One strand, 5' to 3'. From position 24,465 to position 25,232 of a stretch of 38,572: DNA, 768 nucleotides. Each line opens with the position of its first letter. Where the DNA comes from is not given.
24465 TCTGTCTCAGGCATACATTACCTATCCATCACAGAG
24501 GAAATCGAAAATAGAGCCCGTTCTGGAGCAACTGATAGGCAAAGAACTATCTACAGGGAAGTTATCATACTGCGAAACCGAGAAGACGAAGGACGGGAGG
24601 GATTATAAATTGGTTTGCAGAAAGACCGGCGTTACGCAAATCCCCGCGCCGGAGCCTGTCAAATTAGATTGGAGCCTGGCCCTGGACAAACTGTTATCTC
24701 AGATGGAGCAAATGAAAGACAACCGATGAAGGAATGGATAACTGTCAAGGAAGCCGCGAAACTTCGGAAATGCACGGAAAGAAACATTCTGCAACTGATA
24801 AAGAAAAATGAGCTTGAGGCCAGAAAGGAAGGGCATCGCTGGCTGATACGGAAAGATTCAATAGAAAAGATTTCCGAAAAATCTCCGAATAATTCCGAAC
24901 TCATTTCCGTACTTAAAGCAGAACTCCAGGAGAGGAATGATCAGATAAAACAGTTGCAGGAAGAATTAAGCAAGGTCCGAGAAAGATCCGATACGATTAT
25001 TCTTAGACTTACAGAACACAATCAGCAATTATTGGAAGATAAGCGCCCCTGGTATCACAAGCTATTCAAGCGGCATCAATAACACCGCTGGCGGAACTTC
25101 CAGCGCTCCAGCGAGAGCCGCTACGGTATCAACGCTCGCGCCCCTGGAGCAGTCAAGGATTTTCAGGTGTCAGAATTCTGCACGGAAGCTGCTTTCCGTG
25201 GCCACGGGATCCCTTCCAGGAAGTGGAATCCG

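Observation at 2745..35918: Dispersed family of a 33-nt imperfect palindrome (~15 copies) that no annotated feature explains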

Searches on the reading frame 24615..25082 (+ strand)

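Call 64: search_protein_families(library=pfam, proteins=[window:24615-25082:+], max_evalue=0.01)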
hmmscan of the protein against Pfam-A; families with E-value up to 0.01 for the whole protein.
window:24615-25082:+ (155 aa): 3 families
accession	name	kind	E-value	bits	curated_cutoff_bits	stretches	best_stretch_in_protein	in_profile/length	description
PF12728.13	HTH_17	-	1e-08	35.8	27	1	41-85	1-45/51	Helix-turn-helix domain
PF21809.3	Glyco_hydro_84_hel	-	0.0014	19.1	27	1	90-149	6-63/131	Bacterial GH84, post-catalytic domain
PF20038.5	HTH_59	-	0.0046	17.3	27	1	39-86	5-60/66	Helix-turn-helix domain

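Call 65: search_protein_families(library=phrogs, proteins=[window:24615-25082:+], max_evalue=0.001)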
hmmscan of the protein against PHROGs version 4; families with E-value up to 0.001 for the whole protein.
window:24615-25082:+ (155 aa): 5 families
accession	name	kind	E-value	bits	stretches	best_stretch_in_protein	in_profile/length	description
phrog_66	-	integration and excision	4.3e-07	30.9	1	32-120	84-177/412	excisionase and transcriptional regulator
phrog_2655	-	integration and excision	7.7e-06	26.7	1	35-95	108-172/181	excisionase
phrog_1840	-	integration and excision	3.6e-05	25.2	1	43-103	8-68/90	excisionase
phrog_10045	-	DNA, RNA and nucleotide metabolism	0.00015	22.5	1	38-90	17-70/74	HTH DNA binding protein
phrog_57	-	head and packaging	0.00078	20.3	0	33-91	4-63/199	terminase small subunit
